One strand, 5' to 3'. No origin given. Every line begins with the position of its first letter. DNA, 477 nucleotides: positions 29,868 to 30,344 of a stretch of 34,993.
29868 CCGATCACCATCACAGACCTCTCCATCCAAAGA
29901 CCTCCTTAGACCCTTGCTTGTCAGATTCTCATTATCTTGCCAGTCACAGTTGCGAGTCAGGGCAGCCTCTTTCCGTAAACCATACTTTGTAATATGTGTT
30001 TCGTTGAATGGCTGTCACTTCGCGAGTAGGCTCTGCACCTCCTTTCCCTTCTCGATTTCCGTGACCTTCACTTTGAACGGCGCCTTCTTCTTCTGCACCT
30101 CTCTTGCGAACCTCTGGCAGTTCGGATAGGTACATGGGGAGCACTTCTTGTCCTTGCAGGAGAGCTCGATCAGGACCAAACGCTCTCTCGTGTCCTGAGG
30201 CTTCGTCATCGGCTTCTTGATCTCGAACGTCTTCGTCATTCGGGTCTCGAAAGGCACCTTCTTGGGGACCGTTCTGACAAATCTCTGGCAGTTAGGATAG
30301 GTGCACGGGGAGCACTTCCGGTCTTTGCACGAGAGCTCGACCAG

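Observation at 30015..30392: Internally duplicated Cys4 mini-protein directly downstream of the only HdrB: a candidate protein dithiol/disulfide substrate or novel metal-binding subunit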

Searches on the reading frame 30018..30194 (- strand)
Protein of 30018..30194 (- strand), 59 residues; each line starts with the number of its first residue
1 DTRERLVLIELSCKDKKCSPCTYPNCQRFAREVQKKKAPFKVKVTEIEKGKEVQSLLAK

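Call 34: search_protein_families(library=pfam, alignment_id=A2, max_evalue=0.01)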
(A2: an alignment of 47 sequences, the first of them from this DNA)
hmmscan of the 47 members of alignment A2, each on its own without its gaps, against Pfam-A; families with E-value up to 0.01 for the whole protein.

A. member 1, seq(48 aa): 1 family
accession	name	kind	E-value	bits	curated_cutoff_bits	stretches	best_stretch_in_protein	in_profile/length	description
PF04060.18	FeS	-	0.0015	18.6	23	1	18-39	6-27/33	Putative Fe-S cluster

B. families by the number of members that match (of 47 scanned): 1 family
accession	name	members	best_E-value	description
PF04060.18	FeS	1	0.0015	Putative Fe-S cluster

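Call 35: search_solved_structures(query=A2, max_evalue=10, show_alignments=5)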
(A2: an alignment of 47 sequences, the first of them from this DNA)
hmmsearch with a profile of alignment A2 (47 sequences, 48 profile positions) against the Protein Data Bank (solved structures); distinct sequences matched with E-value up to 10: 3.
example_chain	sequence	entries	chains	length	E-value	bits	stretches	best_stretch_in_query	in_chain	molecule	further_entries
21jv_A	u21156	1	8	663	0.46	13.4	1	22-40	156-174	alcohol oxidase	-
6pv0_A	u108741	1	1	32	0.99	12.4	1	21-38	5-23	Transcription factor Sp1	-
1u86_A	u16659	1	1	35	1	12.4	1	21-33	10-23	Kruppel-like factor 3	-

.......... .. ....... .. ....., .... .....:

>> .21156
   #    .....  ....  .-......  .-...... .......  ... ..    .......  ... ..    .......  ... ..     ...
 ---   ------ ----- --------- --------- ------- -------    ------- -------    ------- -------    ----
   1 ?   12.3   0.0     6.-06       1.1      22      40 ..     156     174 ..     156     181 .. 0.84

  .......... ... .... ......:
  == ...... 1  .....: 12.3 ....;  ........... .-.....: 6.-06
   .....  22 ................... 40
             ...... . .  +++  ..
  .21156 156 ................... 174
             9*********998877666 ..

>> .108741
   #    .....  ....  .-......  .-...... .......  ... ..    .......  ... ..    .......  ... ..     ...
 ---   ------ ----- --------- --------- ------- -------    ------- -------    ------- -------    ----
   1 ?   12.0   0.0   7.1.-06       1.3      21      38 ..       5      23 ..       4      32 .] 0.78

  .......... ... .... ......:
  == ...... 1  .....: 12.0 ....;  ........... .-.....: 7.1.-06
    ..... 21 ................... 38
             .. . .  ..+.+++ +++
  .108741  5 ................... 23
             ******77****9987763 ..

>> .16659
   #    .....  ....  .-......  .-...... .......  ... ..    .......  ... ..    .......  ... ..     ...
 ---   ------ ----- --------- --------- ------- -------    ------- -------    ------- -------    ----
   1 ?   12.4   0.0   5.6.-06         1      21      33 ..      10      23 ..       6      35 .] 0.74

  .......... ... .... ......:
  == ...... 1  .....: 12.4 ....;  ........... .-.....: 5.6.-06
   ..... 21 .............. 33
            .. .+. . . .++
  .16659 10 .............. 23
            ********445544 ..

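Call 58: predict_structure(alignment_id=A4)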
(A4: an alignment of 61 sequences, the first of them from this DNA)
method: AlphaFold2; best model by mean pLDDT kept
length: 59 residues; sequences in the alignment: 61
mean_pLDDT: 65.2   pTM: 0.34
mean pLDDT of the five models: 65.2, 62.8, 62.7, 62.3, 61.5
residues with pLDDT >= 90: 0; 70-90: 24; 50-70: 26; < 50: 9
segments of 3 or more residues with pLDDT < 50: 51-55, 57-59
pLDDT, mean of each block of 10 residues (from residue 1): 75 71 73 70 57 44
secondary structure, 60 per line:
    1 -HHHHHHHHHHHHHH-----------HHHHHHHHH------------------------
elements in order: H2-15 H27-35

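Call 60: fold_search(model_id=the predicted structure, library=pdb)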
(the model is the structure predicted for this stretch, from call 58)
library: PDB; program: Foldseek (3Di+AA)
matches with E <= 10: 0; with E <= 0.001: 0
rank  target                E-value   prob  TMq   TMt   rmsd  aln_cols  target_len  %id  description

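Call 62: find_homologous_proteins(query=A4, max_evalue=0.1)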
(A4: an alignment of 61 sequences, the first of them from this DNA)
Query A4 (61 sequences) (59 aa, profile of the alignment): 110 proteins with E <= 0.1 among 132 candidates.
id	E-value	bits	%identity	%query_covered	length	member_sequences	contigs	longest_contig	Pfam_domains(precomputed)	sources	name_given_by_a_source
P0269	6.6e-40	153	97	54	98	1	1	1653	-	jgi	jgi:hypothetical protein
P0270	1.2e-37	145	88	100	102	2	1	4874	-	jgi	jgi:hypothetical protein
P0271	1.4e-22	97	89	95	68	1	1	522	-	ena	-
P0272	6.9e-22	95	84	95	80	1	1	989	-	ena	-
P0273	1.6e-21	94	77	95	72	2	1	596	-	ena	-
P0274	2.3e-21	93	92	100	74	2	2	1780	-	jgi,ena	-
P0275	4.2e-21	92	75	95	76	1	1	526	-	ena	-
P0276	8.7e-21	91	81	100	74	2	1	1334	-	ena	-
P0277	1.1e-20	91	51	100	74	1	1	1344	-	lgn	-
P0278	4.2e-20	89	68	93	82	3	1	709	-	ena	-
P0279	6.1e-20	89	68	93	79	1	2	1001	-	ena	-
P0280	1.1e-19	88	68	93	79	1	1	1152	-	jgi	jgi:hypothetical protein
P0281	1.2e-19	88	76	95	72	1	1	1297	-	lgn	-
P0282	1.9e-19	87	81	92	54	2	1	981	-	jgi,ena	jgi:hypothetical protein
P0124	2.0e-19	87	70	93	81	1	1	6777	-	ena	-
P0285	1.6e-18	84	55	80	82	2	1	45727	-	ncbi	ncbi:MAG: hypothetical protein ACUVV6_01525 [Thermoplasmatota archaeon]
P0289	1.4e-17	81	63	73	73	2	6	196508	-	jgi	jgi:hypothetical protein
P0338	1.5e-12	65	56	54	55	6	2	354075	-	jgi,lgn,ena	jgi:hypothetical protein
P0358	1.6e-9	55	44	63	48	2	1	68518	-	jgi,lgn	jgi:hypothetical protein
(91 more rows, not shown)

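Call 63: find_encoding_contigs(protein=P0289, flank=5000, max_places=1)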
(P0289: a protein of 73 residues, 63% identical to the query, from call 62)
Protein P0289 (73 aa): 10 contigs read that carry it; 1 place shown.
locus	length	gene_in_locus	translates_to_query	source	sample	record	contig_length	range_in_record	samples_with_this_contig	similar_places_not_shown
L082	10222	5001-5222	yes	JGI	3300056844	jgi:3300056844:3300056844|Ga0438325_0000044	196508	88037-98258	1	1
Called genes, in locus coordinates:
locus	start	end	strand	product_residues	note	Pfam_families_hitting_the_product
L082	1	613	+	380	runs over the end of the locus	PF13237:Fer4_10 (weak), PF12838:Fer4_7 (weak), PF13183:Fer4_8, PF13187:Fer4_9, PF13534:Fer4_17 (weak), PF02754:CCG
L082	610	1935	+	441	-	PF00070:Pyr_redox (faint), PF00890:FAD_binding_2, PF01134:GIDA (weak), PF01266:DAO, PF01946:Thi4 (faint), PF07992:Pyr_redox_2 (weak), PF12831:FAD_oxidored, PF13450:NAD_binding_8, +3 more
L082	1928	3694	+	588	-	PF13738:Pyr_redox_3 (faint), PF00890:FAD_binding_2 (faint), PF01266:DAO (faint), PF03486:HI0933_like (faint), PF07992:Pyr_redox_2, PF12831:FAD_oxidored, PF13450:NAD_binding_8 (weak), PF00037:Fer4 (faint), +1 more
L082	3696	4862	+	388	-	PF13183:Fer4_8, PF13237:Fer4_10, PF13534:Fer4_17 (weak), PF02754:CCG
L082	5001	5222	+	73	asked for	-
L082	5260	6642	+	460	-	PF00070:Pyr_redox (faint), PF00890:FAD_binding_2 (weak), PF01134:GIDA (faint), PF07992:Pyr_redox_2 (weak), PF12831:FAD_oxidored, PF13450:NAD_binding_8 (faint), PF00037:Fer4 (weak)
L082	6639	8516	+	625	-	PF00890:FAD_binding_2, PF01266:DAO (weak), PF07992:Pyr_redox_2, PF12831:FAD_oxidored, PF13450:NAD_binding_8 (weak), PF00037:Fer4 (weak), PF13237:Fer4_10 (weak), PF14697:Fer4_21 (weak), +3 more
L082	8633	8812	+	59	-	-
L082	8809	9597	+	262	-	PF02662:FlpD, PF12840:HTH_20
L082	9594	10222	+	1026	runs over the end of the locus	PF01266:DAO (weak), PF07992:Pyr_redox_2 (weak), PF12831:FAD_oxidored, PF13450:NAD_binding_8 (weak), PF00037:Fer4 (weak), PF07992:Pyr_redox_2, PF00037:Fer4, PF14697:Fer4_21, +21 more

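Call 69: find_encoding_contigs(protein=P0358, flank=5000, max_places=1)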
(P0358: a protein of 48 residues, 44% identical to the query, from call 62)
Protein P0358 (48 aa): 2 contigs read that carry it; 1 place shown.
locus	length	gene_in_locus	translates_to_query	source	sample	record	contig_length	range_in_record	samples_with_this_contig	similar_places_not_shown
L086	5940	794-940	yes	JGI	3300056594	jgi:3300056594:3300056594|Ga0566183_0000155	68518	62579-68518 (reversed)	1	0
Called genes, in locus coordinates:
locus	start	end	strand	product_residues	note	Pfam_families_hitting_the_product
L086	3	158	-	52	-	?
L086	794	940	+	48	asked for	-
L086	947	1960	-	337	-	PF00083:Sugar_tr, PF07690:MFS_1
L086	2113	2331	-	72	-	-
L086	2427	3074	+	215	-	PF00834:Ribul_P_3_epim, PF00215:OMPdecase (faint)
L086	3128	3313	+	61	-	-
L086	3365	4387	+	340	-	PF00752:XPG_N, PF00867:XPG_I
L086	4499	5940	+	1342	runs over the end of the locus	PF00133:tRNA-synt_1, PF09334:tRNA-synt_1g (weak), PF08264:Anticodon_1, PF19302:DUF5915, PF05763:DUF835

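Call 70: find_encoding_contigs(protein=P0338, flank=5000, max_places=1)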
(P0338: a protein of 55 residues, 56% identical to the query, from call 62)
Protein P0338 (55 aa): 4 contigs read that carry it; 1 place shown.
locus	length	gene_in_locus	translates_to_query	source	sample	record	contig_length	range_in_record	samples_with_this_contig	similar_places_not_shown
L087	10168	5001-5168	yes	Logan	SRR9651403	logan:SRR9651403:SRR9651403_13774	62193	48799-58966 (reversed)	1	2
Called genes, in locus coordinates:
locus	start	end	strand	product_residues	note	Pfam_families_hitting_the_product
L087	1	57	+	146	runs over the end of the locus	-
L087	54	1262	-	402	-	PF00155:Aminotran_1_2, PF00266:Aminotran_5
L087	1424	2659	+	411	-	PF00266:Aminotran_5, PF01212:Beta_elim_lyase, PF01041:DegT_DnrJ_EryC1 (weak)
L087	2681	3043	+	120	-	PF01592:NifU_N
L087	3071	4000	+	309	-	PF01070:FMN_dh (faint), PF01180:DHO_dh, PF01207:Dus (weak), PF03060:NMO (weak)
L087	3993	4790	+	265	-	PF10418:DHODB_Fe-S_bind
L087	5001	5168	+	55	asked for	-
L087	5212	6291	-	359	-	PF00682:HMGL-like, PF22617:HCS_D2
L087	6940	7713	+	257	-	PF00899:ThiF, PF03435:Sacchrp_dh_NADP (weak)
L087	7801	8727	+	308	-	PF00291:PALP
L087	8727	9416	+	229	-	PF25084:LbH_EIF2B (weak), PF25087:GMPPB_C (weak), PF00132:Hexapep, PF14602:Hexapep_2 (weak)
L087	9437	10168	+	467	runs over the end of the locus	PF01921:tRNA-synt_1f (faint), PF00133:tRNA-synt_1 (faint), PF01406:tRNA-synt_1e, PF09334:tRNA-synt_1g, PF09190:DALR_2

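Call 71: find_encoding_contigs(protein=P0285, flank=5000, max_places=1)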
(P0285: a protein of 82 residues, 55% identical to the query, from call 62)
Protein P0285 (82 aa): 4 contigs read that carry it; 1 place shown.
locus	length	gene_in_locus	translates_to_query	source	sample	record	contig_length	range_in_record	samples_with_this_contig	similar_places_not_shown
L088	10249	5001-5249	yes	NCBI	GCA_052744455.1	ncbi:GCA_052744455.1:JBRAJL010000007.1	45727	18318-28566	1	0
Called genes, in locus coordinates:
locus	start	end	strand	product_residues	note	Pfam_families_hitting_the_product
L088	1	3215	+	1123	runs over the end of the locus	PF00890:FAD_binding_2 (weak), PF07992:Pyr_redox_2 (weak), PF12831:FAD_oxidored, PF13187:Fer4_9 (weak), PF00037:Fer4 (weak), PF12837:Fer4_6 (weak), PF07992:Pyr_redox_2, PF13450:NAD_binding_8, +17 more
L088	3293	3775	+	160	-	PF02662:FlpD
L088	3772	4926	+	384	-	PF13237:Fer4_10 (weak), PF14691:Fer4_20 (faint), PF13183:Fer4_8, PF13187:Fer4_9 (weak), PF13534:Fer4_17 (weak), PF02754:CCG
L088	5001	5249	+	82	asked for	-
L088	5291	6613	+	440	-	PF00070:Pyr_redox (faint), PF00890:FAD_binding_2 (weak), PF01266:DAO (weak), PF07992:Pyr_redox_2 (weak), PF12831:FAD_oxidored, PF13450:NAD_binding_8, PF00037:Fer4, PF12837:Fer4_6 (weak), +1 more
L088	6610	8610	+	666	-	PF00890:FAD_binding_2 (weak), PF01266:DAO (weak), PF07992:Pyr_redox_2, PF12831:FAD_oxidored, PF13450:NAD_binding_8, PF13187:Fer4_9 (weak), PF00037:Fer4 (weak), PF14697:Fer4_21 (weak), +4 more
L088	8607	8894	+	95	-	-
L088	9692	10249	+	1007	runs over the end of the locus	PF12831:FAD_oxidored, PF13187:Fer4_9, PF07992:Pyr_redox_2, PF00037:Fer4, PF12837:Fer4_6, PF12838:Fer4_7, PF13187:Fer4_9, PF13237:Fer4_10, +18 more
